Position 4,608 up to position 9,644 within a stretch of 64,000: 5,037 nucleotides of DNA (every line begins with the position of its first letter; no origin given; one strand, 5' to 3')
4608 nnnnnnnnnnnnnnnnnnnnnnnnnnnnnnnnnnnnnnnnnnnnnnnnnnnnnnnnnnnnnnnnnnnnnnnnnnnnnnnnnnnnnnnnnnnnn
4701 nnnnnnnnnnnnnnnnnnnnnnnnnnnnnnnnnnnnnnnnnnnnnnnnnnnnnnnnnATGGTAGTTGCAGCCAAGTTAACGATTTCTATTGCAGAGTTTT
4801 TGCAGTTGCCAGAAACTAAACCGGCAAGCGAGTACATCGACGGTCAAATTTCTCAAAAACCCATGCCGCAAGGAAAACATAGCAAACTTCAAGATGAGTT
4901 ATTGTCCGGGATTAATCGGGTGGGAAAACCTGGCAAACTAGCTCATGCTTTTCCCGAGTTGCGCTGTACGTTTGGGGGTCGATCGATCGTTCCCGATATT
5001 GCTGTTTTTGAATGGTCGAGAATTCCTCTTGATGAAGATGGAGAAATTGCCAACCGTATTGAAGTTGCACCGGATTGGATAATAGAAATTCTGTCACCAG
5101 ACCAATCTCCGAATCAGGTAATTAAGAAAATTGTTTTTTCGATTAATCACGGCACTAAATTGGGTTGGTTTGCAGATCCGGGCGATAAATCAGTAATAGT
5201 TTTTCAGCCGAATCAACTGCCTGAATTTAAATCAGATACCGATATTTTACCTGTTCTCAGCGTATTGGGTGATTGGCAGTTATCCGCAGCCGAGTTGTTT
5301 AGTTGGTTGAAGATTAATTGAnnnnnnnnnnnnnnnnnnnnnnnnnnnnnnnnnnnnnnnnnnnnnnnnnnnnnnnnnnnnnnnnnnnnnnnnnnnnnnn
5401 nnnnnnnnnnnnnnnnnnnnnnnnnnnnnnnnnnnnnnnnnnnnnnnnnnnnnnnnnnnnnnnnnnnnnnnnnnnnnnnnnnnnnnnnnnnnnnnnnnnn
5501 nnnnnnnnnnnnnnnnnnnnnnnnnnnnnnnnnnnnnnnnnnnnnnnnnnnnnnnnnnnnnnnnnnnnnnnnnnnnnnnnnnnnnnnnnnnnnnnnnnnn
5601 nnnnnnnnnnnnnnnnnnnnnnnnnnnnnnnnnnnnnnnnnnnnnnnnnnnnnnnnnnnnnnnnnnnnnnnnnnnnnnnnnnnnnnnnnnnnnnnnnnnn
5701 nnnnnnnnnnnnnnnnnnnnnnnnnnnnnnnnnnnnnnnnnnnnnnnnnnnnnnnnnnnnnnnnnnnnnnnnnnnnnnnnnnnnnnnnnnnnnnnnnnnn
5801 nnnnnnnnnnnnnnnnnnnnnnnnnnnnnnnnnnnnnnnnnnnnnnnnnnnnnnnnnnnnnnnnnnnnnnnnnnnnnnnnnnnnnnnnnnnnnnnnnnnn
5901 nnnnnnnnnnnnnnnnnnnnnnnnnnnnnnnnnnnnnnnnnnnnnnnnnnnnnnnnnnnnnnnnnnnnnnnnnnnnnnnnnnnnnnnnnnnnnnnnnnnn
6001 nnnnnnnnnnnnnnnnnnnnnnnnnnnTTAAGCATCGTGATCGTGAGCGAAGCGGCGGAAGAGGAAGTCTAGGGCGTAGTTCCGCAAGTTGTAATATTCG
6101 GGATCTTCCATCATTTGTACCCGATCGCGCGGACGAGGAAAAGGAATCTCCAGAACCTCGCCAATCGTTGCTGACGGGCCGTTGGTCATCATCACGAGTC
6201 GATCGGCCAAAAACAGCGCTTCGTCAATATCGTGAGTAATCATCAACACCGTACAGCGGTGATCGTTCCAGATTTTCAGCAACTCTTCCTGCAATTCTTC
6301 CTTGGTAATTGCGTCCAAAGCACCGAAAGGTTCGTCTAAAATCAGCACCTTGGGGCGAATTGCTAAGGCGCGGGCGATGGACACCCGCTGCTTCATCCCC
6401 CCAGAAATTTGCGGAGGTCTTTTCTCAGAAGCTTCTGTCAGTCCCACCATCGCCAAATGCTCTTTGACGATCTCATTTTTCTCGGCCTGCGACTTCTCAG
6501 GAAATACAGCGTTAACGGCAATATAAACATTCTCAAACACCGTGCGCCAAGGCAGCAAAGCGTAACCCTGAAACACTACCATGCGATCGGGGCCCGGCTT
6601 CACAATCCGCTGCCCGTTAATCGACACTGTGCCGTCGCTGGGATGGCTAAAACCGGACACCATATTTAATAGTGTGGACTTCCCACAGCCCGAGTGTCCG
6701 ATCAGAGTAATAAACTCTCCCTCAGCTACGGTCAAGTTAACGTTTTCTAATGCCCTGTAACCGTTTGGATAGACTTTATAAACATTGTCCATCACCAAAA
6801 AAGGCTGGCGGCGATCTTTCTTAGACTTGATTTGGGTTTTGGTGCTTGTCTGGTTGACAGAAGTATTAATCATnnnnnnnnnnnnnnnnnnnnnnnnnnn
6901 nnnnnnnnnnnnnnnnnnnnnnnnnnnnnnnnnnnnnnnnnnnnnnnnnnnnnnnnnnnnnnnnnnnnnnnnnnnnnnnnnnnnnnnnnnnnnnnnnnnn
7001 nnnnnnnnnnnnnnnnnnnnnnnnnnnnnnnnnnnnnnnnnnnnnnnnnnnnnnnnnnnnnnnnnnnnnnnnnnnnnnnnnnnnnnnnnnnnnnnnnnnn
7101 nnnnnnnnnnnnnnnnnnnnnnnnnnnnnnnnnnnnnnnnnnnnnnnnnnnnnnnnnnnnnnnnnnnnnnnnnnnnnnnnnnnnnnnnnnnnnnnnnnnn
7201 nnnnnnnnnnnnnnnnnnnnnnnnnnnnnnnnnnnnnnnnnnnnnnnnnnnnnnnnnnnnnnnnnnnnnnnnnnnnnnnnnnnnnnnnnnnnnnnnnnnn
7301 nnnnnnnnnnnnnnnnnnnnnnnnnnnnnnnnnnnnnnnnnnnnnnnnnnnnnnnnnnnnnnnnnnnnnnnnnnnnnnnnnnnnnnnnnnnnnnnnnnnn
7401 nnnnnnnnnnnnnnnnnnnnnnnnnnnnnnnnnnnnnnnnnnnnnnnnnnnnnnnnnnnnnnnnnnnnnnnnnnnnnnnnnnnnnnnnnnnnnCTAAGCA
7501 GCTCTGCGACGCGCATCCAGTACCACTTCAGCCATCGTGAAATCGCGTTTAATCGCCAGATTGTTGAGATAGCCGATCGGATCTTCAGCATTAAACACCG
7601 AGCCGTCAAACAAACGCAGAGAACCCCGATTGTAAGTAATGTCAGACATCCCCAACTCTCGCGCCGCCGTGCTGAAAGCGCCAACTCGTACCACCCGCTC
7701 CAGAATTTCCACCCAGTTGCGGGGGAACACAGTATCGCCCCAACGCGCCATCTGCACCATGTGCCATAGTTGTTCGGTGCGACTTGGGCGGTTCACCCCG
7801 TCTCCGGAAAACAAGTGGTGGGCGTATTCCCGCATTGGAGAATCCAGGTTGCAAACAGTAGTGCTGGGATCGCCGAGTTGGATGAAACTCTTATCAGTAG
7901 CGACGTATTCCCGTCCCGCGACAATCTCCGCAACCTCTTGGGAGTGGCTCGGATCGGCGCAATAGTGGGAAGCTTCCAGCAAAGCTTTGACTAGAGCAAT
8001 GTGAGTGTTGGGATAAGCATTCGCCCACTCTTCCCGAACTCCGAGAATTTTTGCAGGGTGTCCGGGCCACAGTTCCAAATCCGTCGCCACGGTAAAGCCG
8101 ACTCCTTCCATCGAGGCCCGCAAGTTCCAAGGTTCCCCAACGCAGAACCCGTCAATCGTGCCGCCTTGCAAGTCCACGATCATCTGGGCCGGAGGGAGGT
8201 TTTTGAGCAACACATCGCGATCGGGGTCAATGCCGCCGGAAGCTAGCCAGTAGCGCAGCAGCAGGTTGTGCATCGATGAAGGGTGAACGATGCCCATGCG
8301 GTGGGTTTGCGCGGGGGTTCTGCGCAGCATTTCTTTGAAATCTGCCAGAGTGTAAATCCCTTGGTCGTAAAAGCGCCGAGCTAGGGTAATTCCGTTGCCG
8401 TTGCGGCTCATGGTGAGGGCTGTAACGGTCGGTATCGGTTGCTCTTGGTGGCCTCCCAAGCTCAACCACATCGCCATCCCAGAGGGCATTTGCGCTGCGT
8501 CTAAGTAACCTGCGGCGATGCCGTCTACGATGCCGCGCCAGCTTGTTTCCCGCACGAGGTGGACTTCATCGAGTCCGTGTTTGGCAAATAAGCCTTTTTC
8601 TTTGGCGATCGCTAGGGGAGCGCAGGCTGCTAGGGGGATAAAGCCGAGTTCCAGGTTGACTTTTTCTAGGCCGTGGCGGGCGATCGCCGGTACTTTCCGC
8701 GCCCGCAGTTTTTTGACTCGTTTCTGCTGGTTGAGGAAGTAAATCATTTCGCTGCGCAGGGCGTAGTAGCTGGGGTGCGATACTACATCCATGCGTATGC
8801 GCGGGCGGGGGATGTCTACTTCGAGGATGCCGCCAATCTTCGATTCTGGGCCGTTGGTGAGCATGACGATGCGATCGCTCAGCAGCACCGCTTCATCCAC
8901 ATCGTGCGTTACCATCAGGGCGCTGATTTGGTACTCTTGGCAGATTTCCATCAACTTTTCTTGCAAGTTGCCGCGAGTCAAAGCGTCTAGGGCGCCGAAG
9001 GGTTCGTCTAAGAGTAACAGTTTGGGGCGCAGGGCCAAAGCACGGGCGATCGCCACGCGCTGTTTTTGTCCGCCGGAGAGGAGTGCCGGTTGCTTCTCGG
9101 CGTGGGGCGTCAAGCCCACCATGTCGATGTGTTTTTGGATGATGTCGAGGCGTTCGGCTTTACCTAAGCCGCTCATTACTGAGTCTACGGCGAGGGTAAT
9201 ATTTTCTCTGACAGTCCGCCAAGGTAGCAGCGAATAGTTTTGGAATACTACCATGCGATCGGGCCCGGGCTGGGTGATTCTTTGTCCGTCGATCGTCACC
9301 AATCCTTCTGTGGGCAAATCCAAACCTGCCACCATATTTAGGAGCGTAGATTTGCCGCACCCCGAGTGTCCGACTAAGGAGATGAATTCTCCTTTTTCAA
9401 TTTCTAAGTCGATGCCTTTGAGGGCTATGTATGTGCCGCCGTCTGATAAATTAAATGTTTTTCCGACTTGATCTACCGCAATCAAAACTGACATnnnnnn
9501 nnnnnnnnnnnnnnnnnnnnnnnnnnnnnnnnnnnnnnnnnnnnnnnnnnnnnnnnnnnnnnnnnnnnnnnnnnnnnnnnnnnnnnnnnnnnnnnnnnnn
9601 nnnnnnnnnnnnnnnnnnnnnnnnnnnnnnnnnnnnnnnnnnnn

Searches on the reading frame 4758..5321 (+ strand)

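Call 88: search_protein_families(library=pfam, proteins=[window:4758-5321:+], max_evalue=0.0001)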
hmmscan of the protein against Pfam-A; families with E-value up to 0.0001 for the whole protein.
window:4758-5321:+ (187 aa): 1 family
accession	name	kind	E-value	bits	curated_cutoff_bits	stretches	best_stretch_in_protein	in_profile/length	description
PF05685.18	Uma2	-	1e-33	116.7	27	1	12-177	2-171/172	Putative restriction endonuclease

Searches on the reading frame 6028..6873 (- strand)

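Call 88: search_protein_families(library=pfam, proteins=[window:6028-6873:-], max_evalue=0.0001)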
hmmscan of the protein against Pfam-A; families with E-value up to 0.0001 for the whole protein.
window:6028-6873:- (281 aa): 3 families
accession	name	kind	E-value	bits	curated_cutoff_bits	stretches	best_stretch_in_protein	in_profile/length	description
PF00005.33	ABC_tran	-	1.6e-33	116.7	25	1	42-183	1-136/137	ABC transporter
PF13401.12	AAA_22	-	3.8e-06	27.7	27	1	53-218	6-128/130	AAA domain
PF03193.22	RsgA_GTPase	-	9.5e-05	22.7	30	0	39-82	94-136/174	RsgA GTPase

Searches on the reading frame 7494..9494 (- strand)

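Call 88: search_protein_families(library=pfam, proteins=[window:7494-9494:-], max_evalue=0.0001)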
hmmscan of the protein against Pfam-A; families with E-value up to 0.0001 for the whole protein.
window:7494-9494:- (666 aa): 2 families
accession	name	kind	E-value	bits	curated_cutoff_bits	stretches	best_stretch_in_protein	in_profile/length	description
PF13379.11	NMT1_2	-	1.3e-83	281.1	24.7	1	276-526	3-252/252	NMT1-like family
PF00005.33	ABC_tran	-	1.3e-33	117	25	1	25-166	1-136/137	ABC transporter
